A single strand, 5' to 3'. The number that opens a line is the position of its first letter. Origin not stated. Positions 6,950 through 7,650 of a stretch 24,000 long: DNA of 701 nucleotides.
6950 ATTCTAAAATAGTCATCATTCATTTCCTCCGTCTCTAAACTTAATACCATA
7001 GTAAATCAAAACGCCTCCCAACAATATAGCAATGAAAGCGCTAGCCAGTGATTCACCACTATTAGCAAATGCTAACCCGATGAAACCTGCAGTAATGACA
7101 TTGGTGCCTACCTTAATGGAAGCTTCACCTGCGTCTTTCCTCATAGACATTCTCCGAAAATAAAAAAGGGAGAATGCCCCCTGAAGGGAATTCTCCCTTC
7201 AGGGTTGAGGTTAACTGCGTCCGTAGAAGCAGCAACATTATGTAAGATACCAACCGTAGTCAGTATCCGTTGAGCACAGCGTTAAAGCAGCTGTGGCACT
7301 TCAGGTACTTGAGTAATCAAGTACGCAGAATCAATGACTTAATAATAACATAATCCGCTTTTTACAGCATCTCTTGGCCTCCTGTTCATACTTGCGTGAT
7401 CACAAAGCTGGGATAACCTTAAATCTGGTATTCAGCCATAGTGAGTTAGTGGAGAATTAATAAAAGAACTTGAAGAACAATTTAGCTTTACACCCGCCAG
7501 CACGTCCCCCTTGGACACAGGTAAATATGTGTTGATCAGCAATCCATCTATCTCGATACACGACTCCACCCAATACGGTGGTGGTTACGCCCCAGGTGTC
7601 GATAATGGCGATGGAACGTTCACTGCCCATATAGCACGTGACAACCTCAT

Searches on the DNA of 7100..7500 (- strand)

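Call 10: search_rna_families(source=window, start=7100, end=7500, threshold=evalue, max_evalue=10)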
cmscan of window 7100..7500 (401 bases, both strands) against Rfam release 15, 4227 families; matches with E-value up to 10: 6.
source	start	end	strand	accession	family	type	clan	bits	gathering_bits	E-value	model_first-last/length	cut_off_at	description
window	7142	7168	-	RF02597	shuA_thermo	Cis-reg; thermoregulator;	-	22.1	58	0.73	1-32/32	no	shuA/chuA 5' UTR thermoregulator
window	7334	7435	+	RF01216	snR87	Gene; snRNA; snoRNA; CD-box;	CL00046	18.9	37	0.99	1-109/109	no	Small nucleolar RNA snR87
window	7164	7200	+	RF04157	MIR9486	Gene; miRNA;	-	15.8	100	2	1-119/119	no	MIR9486 microRNA precursor family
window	7148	7176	+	RF04061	mir-1420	Gene; miRNA;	-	15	70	3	30-58/87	no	mir-1420 microRNA precursor family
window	7400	7445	+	RF01634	ceN44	Gene; snRNA; snoRNA; CD-box;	-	14.6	70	3.8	1-74/74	no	Caenorhabditis snoRNA ceN44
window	7157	7216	-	RF02960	DUF2800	Cis-reg;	-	14.2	60.2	3.7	84-147/158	no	DUF2800 RNA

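Call 49: build_rna_model(alignment_id=A3, structure=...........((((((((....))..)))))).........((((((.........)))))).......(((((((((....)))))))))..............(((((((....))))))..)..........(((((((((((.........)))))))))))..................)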
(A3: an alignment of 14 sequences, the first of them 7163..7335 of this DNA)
Model R1 built from alignment A3 (14 sequences, 185 columns); structure: as given.
model positions 174; base pairs 41; branch points 4; effective number of sequences 2.37; information 0.59 bits per position. Calibrated on 0.2 Mb of random sequence (short: E-values are rough).
structure used (alignment columns):
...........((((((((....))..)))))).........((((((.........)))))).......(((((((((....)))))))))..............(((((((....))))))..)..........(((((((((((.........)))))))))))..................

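Call 50: search_with_rna_model(model_id=R1, sources=[window, L001, L002, L004, L008, L010, L011, L012, L013, L015, L016, L017, L018, L019], max_evalue=1, make_alignment=true)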
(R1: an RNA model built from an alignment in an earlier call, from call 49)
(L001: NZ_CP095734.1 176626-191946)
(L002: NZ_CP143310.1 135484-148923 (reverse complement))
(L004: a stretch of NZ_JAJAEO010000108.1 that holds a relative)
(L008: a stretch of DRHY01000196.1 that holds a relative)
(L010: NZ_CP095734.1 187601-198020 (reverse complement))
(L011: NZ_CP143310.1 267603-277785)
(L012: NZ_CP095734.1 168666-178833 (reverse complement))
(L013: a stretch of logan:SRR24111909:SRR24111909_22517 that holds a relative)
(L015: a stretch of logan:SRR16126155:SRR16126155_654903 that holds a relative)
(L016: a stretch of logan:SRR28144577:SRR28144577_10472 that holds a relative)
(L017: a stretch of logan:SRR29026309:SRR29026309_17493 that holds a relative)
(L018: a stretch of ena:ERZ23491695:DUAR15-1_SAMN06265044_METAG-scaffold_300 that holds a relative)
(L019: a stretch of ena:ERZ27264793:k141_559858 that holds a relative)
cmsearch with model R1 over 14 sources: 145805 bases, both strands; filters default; matches with E-value up to 1: 42.
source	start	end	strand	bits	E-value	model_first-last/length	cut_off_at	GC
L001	6025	6199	-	180.9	8.4e-49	1-174/174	no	0.49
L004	1875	2042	+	174.8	4.2e-47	1-174/174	no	0.47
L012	4809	4976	+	174.8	4.2e-47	1-174/174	no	0.47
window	7167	7334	-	174.1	6.5e-47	1-174/174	no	0.48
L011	4817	4984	+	174.1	6.5e-47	1-174/174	no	0.48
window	17255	17429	-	173.9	7.5e-47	1-174/174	no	0.46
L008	175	342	+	171.8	2.9e-46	1-174/174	no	0.48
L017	7833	8002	+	162.6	1.1e-43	1-174/174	no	0.4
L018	7833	8002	+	157.7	2.6e-42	1-174/174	no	0.39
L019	7836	8005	+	157.7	2.6e-42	1-174/174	no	0.39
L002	5311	5477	-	152.8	6.3e-41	1-174/174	no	0.41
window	19289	19464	-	145.3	7.8e-39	1-174/174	no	0.44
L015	244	418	+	135.3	5e-36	1-174/174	no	0.41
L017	5789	5966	+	131.7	5e-35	1-174/174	no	0.4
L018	5789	5966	+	131.7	5e-35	1-174/174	no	0.4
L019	5789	5966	+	131.7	5e-35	1-174/174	no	0.4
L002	7360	7535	-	127.8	6.3e-34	1-174/174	no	0.39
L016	5792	5964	+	126.2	1.7e-33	1-174/174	no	0.42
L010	4797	4968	+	121.3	4e-32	1-174/174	no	0.44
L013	1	140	+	102.4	7.7e-27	34-174/174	5'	0.43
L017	7948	8045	-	17.6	0.0043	1-174/174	no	0.39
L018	7948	8045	-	17.6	0.0043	1-174/174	no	0.39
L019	7951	8048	-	17.6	0.0043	1-174/174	no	0.39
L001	5927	6083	+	16.5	0.009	1-174/174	no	0.41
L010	4925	4953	-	16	0.012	131-159/174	no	0.52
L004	2005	2030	-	15.7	0.015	130-160/174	no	0.58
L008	305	330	-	15.7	0.015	130-160/174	no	0.58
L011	4947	4972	-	15.7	0.015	130-160/174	no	0.58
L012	4939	4964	-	15.7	0.015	130-160/174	no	0.58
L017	5908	6006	-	14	0.043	1-174/174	no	0.42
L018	5908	6006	-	14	0.043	1-174/174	no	0.42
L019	5908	6006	-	14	0.043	1-174/174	no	0.42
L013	3753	3791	+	12.7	0.1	120-160/174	no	0.49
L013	3763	3790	-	12.7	0.1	131-159/174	no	0.5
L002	7320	7417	+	10.7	0.38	1-174/174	no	0.39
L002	5322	5350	+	10.1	0.53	131-159/174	no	0.55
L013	100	127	-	9.6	0.74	131-159/174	no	0.5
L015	378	405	-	9.6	0.74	131-159/174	no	0.5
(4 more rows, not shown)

Alignment A4: 42 matches aligned to the model, 256 columns, each read 5' to 3' on its own strand. Consensus structure (alignment columns), stored with it:
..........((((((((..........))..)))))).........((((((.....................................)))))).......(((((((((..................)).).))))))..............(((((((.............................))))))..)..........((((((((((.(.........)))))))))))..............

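Call 51: search_with_rna_model(model_id=R1, sources=[window, L001, L002, L004, L008, L010, L015, L016, L017, L018], max_evalue=1e-20, make_alignment=true)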
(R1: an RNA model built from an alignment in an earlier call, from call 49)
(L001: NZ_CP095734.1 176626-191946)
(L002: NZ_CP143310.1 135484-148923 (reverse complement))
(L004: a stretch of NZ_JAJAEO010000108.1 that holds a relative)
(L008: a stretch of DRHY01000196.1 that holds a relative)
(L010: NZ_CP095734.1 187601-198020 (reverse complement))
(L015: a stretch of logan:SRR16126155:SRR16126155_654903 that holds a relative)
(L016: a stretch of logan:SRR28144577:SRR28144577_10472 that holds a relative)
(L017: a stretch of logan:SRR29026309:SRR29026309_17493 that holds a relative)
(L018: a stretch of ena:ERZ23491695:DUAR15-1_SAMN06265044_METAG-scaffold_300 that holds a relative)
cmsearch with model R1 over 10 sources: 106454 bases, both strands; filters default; matches with E-value up to 1e-20: 15.
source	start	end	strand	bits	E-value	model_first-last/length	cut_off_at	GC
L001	6025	6199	-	180.9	6.1e-49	1-174/174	no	0.49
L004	1875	2042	+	174.8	3.1e-47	1-174/174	no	0.47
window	7167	7334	-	174.1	4.7e-47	1-174/174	no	0.48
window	17255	17429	-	173.9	5.5e-47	1-174/174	no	0.46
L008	175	342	+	171.8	2.1e-46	1-174/174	no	0.48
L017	7833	8002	+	162.6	8.1e-44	1-174/174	no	0.4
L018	7833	8002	+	157.7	1.9e-42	1-174/174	no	0.39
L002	5311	5477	-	152.8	4.6e-41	1-174/174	no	0.41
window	19289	19464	-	145.3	5.7e-39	1-174/174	no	0.44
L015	244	418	+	135.3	3.6e-36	1-174/174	no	0.41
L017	5789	5966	+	131.7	3.7e-35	1-174/174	no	0.4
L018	5789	5966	+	131.7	3.7e-35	1-174/174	no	0.4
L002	7360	7535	-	127.8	4.6e-34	1-174/174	no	0.39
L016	5792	5964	+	126.2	1.3e-33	1-174/174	no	0.42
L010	4797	4968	+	121.3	2.9e-32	1-174/174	no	0.44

Alignment A5: 15 matches aligned to the model, 183 columns, each read 5' to 3' on its own strand. Consensus structure (alignment columns), stored with it:
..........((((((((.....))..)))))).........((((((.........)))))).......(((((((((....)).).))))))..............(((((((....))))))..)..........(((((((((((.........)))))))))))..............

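Call 59: search_with_rna_model(model_id=R1, sources=[L020, L021, L022, L023, L024, L025, L013, L016], max_evalue=0.01, show_alignments=4)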
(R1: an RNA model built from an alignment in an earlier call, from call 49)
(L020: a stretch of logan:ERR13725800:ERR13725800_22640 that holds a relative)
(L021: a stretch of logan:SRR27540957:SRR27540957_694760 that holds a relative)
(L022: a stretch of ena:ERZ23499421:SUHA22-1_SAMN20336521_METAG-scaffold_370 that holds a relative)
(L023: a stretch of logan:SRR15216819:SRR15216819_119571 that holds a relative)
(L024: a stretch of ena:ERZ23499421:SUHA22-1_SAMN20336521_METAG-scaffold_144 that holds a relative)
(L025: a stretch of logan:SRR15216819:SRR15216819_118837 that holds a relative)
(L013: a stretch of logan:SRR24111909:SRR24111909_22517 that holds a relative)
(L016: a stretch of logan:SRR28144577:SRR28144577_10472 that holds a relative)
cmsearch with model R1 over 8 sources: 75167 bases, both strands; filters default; matches with E-value up to 0.01: 12.
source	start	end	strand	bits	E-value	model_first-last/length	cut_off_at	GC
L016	5792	5964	+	126.2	8.8e-34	1-174/174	no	0.42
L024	9189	9358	+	118.1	1.6e-31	1-174/174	no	0.42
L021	7259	7430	+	113.7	2.7e-30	1-174/174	no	0.49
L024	7240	7418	+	112.1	8e-30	1-174/174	no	0.46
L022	7251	7424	+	109.4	4.4e-29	1-174/174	no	0.48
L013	1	140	+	102.4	4e-27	34-174/174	5'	0.43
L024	15478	15648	+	82.6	1.4e-21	1-174/174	no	0.47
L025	1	142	+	80.9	4.2e-21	36-174/174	5'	0.49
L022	13782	13954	+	80.2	6.8e-21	1-174/174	no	0.46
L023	1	138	+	77.8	3.2e-20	36-174/174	5'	0.5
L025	1913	1973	+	46.8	1.5e-11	1-61/174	3'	0.34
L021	9208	9256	+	27.8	3e-06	1-52/174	3'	0.37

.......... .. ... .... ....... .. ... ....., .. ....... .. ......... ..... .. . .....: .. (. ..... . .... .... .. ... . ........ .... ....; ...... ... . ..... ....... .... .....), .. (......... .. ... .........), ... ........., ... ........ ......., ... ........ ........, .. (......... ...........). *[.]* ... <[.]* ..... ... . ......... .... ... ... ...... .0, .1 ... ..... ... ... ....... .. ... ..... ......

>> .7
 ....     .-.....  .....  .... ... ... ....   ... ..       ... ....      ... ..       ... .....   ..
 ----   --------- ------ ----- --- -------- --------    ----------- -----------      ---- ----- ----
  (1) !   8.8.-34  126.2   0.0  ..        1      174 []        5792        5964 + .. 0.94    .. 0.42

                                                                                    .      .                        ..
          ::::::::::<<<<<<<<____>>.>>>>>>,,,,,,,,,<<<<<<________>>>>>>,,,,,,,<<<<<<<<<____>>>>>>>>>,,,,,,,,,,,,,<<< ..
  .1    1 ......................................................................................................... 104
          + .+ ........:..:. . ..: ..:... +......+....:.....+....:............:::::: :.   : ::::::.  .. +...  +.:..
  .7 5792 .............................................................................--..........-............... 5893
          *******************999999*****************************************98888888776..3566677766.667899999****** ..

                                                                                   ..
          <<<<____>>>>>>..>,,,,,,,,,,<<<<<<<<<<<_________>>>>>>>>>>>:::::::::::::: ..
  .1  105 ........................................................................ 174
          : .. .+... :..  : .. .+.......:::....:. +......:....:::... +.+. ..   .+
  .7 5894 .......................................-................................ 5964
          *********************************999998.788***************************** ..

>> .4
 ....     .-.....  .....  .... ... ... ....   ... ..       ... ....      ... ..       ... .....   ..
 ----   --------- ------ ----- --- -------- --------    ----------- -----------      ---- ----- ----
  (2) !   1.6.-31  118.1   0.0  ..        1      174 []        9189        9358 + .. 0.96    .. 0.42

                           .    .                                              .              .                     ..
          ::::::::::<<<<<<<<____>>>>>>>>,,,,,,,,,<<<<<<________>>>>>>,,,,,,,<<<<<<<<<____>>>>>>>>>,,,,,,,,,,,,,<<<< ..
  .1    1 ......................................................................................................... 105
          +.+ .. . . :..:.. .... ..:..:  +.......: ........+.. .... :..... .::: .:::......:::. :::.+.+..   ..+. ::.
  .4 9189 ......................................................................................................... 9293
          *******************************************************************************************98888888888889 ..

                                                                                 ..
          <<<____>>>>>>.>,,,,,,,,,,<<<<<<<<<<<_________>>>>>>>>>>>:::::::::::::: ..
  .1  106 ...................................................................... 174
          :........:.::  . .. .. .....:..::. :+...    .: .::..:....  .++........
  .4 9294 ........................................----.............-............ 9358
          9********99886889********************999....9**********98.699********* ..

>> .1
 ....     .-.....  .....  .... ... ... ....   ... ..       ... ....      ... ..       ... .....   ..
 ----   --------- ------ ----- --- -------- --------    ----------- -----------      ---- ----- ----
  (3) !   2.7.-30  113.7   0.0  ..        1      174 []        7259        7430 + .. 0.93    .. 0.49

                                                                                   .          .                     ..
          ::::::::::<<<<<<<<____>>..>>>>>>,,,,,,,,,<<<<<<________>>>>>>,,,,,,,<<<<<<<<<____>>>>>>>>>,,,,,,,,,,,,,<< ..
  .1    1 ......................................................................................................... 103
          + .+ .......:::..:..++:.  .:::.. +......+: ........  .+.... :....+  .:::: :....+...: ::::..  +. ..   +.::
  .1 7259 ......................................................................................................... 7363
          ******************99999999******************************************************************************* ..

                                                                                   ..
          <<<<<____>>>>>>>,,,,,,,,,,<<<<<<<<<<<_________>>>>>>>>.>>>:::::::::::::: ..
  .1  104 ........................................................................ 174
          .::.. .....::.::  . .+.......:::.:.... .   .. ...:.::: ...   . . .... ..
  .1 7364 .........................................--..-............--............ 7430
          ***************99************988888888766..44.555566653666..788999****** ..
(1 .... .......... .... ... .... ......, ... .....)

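Call 60: search_with_rna_model(model_id=R1, sources=[window, L001, L002, L004, L008, L010, L015, L016, L017, L018, L021, L022, L024], max_evalue=1e-15, make_alignment=true)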
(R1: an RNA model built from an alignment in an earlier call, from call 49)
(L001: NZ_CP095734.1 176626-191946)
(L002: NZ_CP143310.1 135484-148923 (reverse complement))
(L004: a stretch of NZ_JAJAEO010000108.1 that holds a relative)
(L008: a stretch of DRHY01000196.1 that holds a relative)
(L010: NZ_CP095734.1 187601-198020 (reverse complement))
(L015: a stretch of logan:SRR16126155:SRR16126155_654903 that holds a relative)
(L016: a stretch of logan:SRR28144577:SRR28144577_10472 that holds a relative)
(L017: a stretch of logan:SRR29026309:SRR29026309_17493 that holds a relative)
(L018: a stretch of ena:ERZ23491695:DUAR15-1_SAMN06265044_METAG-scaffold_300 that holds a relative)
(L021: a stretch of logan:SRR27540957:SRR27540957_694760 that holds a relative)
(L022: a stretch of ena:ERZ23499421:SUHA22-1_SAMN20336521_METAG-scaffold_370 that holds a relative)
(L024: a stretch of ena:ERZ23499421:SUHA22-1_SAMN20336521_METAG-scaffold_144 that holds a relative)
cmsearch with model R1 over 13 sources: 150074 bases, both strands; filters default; matches with E-value up to 1e-15: 21.
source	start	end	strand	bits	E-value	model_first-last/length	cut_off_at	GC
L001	6025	6199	-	180.9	8.6e-49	1-174/174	no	0.49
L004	1875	2042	+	174.8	4.3e-47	1-174/174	no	0.47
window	7167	7334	-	174.1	6.7e-47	1-174/174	no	0.48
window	17255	17429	-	173.9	7.8e-47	1-174/174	no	0.46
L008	175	342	+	171.8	3e-46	1-174/174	no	0.48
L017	7833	8002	+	162.6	1.1e-43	1-174/174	no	0.4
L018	7833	8002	+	157.7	2.7e-42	1-174/174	no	0.39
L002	5311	5477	-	152.8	6.5e-41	1-174/174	no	0.41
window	19289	19464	-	145.3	8e-39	1-174/174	no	0.44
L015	244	418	+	135.3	5.1e-36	1-174/174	no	0.41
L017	5789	5966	+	131.7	5.2e-35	1-174/174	no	0.4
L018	5789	5966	+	131.7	5.2e-35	1-174/174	no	0.4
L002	7360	7535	-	127.8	6.5e-34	1-174/174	no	0.39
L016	5792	5964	+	126.2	1.8e-33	1-174/174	no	0.42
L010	4797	4968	+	121.3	4.2e-32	1-174/174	no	0.44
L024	9189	9358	+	118.1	3.2e-31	1-174/174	no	0.42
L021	7259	7430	+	113.7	5.4e-30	1-174/174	no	0.49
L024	7240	7418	+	112.1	1.6e-29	1-174/174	no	0.46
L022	7251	7424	+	109.4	8.8e-29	1-174/174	no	0.48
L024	15478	15648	+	82.6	2.9e-21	1-174/174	no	0.47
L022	13782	13954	+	80.2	1.4e-20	1-174/174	no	0.46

Alignment A6: 21 matches aligned to the model, 190 columns, each read 5' to 3' on its own strand. Consensus structure (alignment columns), stored with it:
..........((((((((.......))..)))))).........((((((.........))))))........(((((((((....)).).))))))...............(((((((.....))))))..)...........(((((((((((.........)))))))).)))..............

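Call 64: search_with_rna_model(model_id=R1, sources=[L026, L027, L028, L029, L030, L031, L032, L033, L034, L035, L036, L037, L038, L039, L040, L041, L042, L043, L044], max_evalue=0.001)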
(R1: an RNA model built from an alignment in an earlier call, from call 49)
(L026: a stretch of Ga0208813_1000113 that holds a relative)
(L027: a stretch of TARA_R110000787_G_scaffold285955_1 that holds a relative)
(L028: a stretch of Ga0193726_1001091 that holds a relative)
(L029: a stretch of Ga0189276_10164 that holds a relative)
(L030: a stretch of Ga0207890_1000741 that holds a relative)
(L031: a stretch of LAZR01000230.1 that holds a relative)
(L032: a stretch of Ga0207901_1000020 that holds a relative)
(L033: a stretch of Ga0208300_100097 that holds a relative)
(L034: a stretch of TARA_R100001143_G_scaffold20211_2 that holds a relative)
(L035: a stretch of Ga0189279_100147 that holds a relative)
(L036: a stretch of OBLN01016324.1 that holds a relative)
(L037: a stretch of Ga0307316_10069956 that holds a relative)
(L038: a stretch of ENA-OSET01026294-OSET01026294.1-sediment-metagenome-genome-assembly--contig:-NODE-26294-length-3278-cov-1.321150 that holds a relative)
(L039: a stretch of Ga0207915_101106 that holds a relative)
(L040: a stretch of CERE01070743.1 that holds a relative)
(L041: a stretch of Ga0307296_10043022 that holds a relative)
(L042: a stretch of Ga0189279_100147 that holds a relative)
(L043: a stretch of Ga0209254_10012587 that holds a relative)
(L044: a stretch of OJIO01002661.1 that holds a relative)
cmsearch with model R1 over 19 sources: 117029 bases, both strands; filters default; matches with E-value up to 0.001: 22.
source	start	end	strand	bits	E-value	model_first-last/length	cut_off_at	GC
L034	2257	2431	+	174.7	3.6e-47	1-174/174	no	0.47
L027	6709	6875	+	157.5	2.3e-42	1-174/174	no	0.47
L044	720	886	-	157.5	2.3e-42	1-174/174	no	0.47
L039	842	1007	+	151.9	8.5e-41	1-174/174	no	0.45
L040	5226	5392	+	148.3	8.7e-40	1-174/174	no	0.41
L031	1292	1458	-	147.1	1.9e-39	1-174/174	no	0.42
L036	232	396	-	147.1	2e-39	1-174/174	no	0.46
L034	221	396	+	144.7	9e-39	1-174/174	no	0.45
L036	959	1135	-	138.9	3.8e-37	1-174/174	no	0.41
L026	480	657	-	131.7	4e-35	1-174/174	no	0.4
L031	3341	3516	-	129.9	1.3e-34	1-174/174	no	0.38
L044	1444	1620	-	128.9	2.4e-34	1-174/174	no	0.42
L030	1953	2127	-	126.7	1e-33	1-174/174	no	0.43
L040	3168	3343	+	125.4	2.3e-33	1-174/174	no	0.4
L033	2585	2760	+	125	3e-33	1-174/174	no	0.4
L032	1061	1237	-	123.6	7.3e-33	1-174/174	no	0.4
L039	103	279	+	122.8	1.2e-32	1-174/174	no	0.41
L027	5987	6158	+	121.3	3.2e-32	1-174/174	no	0.44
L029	3512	3685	-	109.4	6.9e-29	1-174/174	no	0.48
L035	7095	7268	+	109.4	6.9e-29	1-174/174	no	0.48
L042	5593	5765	+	85.3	3.9e-22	1-174/174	no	0.45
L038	359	515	+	45.3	6.2e-11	1-174/174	no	0.35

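Call 65: search_with_rna_model(model_id=R1, sources=[L038, L042], max_evalue=0.001, show_alignments=2, filters=off)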
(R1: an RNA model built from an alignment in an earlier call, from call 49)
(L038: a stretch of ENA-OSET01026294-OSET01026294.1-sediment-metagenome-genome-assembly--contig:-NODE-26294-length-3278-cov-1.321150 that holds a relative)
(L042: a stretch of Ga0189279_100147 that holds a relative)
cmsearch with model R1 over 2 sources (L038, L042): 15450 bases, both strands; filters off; matches with E-value up to 0.001: 2.
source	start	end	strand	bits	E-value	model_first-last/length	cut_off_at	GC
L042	5593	5765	+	85.2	5.3e-23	1-174/174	no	0.45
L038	359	515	+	45.3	8.2e-12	1-174/174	no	0.35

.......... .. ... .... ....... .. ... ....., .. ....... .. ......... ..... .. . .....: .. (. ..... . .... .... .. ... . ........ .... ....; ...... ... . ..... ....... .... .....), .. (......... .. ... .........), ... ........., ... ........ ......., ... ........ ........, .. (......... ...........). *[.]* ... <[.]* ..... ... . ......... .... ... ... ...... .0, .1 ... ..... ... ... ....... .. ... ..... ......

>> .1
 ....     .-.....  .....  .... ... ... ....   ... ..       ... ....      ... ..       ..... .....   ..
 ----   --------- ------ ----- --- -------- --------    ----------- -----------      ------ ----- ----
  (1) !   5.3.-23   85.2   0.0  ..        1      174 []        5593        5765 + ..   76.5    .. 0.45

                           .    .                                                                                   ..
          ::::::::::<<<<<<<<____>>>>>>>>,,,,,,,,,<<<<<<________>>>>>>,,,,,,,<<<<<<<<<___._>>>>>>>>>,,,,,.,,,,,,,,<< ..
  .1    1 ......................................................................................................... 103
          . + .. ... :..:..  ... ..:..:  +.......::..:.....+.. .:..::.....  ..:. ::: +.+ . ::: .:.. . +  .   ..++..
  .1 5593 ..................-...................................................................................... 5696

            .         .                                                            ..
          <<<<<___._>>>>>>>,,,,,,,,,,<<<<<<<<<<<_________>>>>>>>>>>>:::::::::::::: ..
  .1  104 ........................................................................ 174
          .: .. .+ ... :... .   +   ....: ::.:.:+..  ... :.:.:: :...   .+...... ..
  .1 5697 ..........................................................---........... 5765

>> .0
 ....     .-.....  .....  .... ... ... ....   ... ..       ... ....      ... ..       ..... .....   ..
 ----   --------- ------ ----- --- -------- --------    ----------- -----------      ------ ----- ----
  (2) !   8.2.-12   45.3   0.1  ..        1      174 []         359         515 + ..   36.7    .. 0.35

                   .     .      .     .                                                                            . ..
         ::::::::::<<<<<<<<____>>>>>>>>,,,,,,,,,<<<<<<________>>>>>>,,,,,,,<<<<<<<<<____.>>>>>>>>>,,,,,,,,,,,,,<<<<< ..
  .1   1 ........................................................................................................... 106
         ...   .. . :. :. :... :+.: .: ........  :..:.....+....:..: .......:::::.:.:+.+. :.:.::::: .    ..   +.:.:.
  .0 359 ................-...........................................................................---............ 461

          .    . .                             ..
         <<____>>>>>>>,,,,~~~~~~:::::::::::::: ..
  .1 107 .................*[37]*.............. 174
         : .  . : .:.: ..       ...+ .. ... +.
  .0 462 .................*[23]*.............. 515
